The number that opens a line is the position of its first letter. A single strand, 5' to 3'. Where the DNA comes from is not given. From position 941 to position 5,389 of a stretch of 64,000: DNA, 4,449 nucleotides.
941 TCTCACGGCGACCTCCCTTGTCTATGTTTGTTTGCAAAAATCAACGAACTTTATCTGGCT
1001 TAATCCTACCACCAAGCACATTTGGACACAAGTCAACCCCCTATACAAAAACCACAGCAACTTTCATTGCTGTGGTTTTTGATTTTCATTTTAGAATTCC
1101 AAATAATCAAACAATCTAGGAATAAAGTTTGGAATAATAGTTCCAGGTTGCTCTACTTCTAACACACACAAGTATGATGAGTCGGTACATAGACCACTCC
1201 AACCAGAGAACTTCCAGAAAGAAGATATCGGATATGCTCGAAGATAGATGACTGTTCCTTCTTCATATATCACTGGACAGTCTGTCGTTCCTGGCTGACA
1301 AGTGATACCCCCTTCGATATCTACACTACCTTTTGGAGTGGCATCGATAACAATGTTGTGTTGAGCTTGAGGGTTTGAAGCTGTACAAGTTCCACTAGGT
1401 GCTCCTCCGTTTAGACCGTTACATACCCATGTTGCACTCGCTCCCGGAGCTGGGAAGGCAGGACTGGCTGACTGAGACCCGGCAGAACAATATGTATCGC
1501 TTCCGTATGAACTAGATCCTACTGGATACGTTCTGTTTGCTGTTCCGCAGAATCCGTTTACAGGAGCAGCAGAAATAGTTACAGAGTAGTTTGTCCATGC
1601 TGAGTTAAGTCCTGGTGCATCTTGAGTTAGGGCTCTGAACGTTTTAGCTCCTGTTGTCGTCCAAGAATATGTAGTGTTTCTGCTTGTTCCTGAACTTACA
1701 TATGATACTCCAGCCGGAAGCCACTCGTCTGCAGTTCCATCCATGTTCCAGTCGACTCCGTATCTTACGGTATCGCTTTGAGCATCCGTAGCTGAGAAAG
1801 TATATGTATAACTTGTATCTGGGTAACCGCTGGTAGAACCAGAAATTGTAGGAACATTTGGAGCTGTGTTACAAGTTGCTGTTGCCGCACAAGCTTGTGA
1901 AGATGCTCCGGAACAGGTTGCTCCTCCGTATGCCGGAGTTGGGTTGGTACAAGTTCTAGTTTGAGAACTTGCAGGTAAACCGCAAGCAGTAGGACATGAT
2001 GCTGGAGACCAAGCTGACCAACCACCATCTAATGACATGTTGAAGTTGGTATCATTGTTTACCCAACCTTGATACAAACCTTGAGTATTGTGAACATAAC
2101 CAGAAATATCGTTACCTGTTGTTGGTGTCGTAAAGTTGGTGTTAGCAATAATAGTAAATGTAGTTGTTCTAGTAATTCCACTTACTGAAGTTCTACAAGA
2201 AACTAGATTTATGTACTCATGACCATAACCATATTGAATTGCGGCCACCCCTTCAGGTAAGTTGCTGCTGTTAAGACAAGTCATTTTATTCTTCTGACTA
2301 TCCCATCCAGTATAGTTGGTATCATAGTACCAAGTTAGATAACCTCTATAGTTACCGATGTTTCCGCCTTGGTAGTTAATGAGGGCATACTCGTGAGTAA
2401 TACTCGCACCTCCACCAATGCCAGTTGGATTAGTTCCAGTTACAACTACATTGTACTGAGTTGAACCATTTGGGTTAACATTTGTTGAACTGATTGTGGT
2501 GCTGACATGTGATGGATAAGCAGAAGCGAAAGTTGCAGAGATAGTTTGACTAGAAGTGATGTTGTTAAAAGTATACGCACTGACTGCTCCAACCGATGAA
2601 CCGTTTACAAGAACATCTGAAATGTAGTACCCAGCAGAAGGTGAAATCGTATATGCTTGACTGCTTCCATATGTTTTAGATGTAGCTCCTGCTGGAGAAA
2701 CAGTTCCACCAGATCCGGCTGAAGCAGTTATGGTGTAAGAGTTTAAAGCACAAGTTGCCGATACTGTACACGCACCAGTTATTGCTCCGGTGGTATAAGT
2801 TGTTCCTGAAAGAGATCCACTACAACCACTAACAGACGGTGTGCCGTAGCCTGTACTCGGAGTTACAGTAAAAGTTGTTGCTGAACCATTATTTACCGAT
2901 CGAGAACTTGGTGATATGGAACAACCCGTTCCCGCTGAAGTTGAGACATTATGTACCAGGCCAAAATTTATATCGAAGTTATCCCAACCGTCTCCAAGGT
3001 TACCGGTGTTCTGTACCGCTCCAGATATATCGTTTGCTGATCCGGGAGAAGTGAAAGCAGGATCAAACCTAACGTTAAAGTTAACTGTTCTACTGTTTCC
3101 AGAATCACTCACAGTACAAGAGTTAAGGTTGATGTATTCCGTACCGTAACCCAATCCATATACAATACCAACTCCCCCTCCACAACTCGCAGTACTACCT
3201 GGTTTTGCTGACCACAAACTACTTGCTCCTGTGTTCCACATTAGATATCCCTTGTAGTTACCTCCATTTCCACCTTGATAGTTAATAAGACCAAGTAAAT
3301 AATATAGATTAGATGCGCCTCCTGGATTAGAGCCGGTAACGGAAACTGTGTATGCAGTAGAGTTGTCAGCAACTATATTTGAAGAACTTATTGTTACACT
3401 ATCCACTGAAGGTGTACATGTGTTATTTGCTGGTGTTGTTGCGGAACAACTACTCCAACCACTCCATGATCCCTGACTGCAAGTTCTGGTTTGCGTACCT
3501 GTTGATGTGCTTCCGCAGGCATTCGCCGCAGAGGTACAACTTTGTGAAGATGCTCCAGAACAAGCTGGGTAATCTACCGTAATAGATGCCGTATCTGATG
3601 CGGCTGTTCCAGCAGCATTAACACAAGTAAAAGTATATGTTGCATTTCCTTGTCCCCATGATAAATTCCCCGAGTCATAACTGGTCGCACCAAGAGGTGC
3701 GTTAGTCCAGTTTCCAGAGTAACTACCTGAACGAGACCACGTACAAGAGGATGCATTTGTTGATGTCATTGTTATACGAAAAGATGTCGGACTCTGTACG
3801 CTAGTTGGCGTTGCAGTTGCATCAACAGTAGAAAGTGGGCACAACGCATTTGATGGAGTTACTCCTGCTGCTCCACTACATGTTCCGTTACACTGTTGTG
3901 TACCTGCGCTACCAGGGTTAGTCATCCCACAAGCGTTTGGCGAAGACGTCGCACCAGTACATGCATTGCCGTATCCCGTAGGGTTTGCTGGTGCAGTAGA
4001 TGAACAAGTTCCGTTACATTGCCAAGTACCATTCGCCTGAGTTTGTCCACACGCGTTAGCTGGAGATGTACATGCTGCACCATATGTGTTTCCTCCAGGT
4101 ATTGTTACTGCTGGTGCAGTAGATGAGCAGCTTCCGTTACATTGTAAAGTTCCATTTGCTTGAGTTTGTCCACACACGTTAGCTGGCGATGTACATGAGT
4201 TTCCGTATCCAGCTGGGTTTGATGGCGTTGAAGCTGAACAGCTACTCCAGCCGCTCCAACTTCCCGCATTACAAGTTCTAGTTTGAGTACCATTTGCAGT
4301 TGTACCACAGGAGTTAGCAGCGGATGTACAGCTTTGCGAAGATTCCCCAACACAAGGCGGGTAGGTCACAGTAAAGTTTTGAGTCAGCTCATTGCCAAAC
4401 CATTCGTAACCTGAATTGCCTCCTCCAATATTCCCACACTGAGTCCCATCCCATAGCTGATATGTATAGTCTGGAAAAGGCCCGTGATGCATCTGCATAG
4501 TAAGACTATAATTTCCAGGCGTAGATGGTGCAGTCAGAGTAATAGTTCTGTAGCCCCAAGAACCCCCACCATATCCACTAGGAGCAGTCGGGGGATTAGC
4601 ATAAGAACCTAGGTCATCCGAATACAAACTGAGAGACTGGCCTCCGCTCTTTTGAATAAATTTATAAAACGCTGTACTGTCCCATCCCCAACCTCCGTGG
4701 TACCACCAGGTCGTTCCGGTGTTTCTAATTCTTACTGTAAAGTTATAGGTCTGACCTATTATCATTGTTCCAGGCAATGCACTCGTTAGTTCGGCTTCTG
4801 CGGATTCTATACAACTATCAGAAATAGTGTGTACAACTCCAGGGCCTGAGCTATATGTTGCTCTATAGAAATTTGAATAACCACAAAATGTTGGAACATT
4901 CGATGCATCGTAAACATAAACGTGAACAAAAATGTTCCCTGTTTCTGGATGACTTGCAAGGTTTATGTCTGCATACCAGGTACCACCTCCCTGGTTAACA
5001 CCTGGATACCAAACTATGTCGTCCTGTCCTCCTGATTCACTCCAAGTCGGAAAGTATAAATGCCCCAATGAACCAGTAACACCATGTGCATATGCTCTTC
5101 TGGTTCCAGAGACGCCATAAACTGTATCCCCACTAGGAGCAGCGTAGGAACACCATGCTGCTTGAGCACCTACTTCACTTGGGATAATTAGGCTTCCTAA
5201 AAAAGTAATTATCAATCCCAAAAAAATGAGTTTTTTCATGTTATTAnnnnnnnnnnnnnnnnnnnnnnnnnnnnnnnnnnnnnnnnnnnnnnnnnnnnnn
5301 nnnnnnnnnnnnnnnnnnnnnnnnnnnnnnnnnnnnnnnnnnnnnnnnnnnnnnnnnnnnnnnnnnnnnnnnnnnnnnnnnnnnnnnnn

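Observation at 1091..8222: Tandem giant cysteine-rich surface protein paralogs with thrombospondin-type-1-like repeats and a perfectly shared 673-bp 3' end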

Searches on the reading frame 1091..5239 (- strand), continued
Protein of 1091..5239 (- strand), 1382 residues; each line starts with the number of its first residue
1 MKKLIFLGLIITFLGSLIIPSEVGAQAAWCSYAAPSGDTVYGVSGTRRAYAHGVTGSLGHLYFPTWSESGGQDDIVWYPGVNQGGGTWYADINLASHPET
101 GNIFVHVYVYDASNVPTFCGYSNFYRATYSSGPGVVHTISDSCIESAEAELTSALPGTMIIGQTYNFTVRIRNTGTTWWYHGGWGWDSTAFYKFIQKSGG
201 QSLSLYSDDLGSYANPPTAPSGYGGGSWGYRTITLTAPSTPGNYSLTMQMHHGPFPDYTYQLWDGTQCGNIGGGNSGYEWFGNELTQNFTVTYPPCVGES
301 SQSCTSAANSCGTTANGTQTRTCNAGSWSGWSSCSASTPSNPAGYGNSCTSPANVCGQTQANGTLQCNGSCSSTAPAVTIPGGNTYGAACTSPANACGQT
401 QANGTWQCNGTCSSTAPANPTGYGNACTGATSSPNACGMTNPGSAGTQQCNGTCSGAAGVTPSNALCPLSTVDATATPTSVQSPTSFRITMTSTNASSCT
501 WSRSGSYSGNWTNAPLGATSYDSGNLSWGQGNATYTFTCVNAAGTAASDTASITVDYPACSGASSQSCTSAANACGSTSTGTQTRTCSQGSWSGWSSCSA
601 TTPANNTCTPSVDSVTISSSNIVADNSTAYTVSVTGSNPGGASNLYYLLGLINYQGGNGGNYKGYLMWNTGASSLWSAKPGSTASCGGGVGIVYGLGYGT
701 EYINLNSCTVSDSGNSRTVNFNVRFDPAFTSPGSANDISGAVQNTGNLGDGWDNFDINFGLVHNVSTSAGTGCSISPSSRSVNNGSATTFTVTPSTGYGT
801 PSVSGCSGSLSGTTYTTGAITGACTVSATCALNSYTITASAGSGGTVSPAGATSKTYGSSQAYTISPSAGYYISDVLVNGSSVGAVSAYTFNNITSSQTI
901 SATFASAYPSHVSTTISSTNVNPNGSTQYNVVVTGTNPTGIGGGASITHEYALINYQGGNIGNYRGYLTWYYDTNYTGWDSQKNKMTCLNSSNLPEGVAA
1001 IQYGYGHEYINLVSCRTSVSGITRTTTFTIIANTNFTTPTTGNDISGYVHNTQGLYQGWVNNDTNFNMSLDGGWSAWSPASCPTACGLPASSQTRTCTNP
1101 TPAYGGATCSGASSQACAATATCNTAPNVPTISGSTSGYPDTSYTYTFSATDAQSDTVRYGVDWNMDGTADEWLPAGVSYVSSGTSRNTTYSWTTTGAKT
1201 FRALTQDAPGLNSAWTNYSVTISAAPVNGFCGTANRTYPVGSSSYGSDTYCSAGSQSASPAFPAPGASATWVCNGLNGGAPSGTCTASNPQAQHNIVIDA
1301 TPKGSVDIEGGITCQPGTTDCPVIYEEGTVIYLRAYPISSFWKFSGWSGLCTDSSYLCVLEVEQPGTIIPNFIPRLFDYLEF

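Call 16: find_encoding_contigs(protein=P0002, flank=10000, max_places=6)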
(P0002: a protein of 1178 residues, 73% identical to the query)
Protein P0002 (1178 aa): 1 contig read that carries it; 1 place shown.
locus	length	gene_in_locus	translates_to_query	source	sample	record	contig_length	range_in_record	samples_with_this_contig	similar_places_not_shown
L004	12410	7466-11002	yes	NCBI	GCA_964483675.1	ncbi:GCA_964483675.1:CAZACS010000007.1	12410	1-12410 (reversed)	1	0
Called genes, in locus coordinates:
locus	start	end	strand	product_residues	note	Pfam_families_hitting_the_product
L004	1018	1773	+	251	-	-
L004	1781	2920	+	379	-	PF01098:FTSW_RODA_SPOVE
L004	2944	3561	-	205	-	PF01797:Y1_Tnp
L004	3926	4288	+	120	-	-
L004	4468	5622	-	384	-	PF13477:Glyco_trans_4_2, PF13439:Glyco_transf_4, PF13579:Glyco_trans_4_4, PF00534:Glycos_transf_1, PF13692:Glyco_trans_1_4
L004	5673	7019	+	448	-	PF02397:Bac_transf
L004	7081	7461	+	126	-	-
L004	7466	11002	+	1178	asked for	PF08481:GBS_Bsp-like, PF09479:Flg_new, PF18998:Flg_new_2 (weak)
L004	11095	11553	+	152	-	PF27226:AF_1845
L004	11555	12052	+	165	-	-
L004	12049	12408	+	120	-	?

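Call 80: search_protein_families(library=ncbifam, proteins=[P0005, P0023], max_evalue=1)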
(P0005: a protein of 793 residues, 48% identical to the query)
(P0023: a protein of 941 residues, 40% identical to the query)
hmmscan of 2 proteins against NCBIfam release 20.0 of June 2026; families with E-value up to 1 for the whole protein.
P0005 (793 aa): 0 families

P0023 (941 aa): 0 families

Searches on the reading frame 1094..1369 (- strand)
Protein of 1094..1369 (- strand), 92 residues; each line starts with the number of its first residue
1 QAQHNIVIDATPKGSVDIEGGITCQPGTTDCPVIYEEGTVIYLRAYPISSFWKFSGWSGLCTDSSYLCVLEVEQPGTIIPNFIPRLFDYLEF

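Call 8: search_protein_families(library=pfam, proteins=[window:1094-1369:-], max_evalue=10)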
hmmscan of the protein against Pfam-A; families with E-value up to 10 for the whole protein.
seq(92 aa): 2 families
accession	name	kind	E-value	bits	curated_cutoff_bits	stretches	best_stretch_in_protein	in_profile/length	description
PF18998.6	Flg_new_2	-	0.023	15.1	23.6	1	29-63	13-46/73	Divergent InlB B-repeat domain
PF24168.1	PB4_spike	-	0.27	10.7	27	1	7-59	114-160/315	Straight fiber protein PB4 spike domain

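Call 80: search_protein_families(library=ncbifam, proteins=[window:1094-1369:-], max_evalue=1)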
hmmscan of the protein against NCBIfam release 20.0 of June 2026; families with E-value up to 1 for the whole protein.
seq(92 aa): 0 families

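Call 90: search_protein_representatives(protein=window:1094-1369:-)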
Query: 92 residues. Proteins with E-value up to 0.001 (for the whole library): 5174; up to 1e-10: 1126; up to 1e-30: 70. The best 150 are listed.
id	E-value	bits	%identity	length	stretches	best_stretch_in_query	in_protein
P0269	9.9e-80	279.2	33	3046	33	3-87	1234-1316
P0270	4.4e-60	216.1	36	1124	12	3-89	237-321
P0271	4.0e-59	213.1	35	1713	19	20-87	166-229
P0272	4.0e-59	213.0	33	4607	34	30-87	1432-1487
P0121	7.1e-58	209.0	100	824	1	1-92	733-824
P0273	7.3e-55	199.4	33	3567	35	11-85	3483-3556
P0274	5.3e-54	196.6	36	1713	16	9-83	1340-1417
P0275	6.3e-51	186.7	34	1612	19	9-87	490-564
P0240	4.9e-50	183.9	86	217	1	1-92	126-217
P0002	2.2e-48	178.6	84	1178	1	1-92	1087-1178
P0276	1.2e-46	173.0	36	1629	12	16-83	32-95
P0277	1.9e-46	172.4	31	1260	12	4-82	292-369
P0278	1.9e-46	172.4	32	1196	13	12-84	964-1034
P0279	4.2e-46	171.3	33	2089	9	4-87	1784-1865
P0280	1.3e-45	169.7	32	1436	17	3-83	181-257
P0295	1.9e-37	143.5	33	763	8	8-75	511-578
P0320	5.8e-33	129.1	36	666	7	13-70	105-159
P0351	1.7e-28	114.8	36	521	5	3-66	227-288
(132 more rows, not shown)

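Call 92: search_protein_families(library=pfam, proteins=[P0270, P0295, P0320, P0351], max_evalue=0.00001)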
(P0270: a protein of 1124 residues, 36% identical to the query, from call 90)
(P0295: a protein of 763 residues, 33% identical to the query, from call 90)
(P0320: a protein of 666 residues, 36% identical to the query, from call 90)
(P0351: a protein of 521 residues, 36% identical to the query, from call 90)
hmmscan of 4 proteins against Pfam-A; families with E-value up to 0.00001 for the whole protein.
P0270 (1124 aa): 4 families
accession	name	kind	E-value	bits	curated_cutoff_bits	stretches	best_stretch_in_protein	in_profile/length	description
PF18998.6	Flg_new_2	-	1.7e-136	444.8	23.6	12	903-963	14-72/73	Divergent InlB B-repeat domain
PF09479.16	Flg_new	-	1.8e-36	124.5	27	0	907-948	9-50/65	Listeria-Bacteroides repeat domain (List_Bact_rpt)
PF16656.11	Pur_ac_phosph_N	-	5.2e-11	43.4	30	1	68-151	3-93/93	Purple acid Phosphatase, N-terminal domain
PF13385.13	Laminin_G_3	-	1.7e-10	41.6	27.6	1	3-49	104-151/151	Concanavalin A-like lectin/glucanases superfamily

P0295 (763 aa): 2 families
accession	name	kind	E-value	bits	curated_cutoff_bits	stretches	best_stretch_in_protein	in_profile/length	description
PF18998.6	Flg_new_2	-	8e-75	247.3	23.6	6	615-668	14-70/73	Divergent InlB B-repeat domain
PF09479.16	Flg_new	-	1.1e-12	48.3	27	0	535-564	12-42/65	Listeria-Bacteroides repeat domain (List_Bact_rpt)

P0320 (666 aa): 3 families
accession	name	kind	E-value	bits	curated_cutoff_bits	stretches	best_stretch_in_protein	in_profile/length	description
PF18998.6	Flg_new_2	-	5.4e-76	251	23.6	7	176-250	1-71/73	Divergent InlB B-repeat domain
PF09479.16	Flg_new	-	8.3e-10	39.1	27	0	118-155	9-46/65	Listeria-Bacteroides repeat domain (List_Bact_rpt)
PF24633.1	DUF7630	-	5.7e-06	26.8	27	0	148-163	7-22/45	Domain of unknown function (DUF7630)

P0351 (521 aa): 2 families
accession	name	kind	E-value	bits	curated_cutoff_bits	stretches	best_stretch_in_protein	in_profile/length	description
PF18998.6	Flg_new_2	-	3.1e-51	171.7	23.6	5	69-145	2-71/73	Divergent InlB B-repeat domain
PF09479.16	Flg_new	-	3.5e-13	49.9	27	0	251-289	9-48/65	Listeria-Bacteroides repeat domain (List_Bact_rpt)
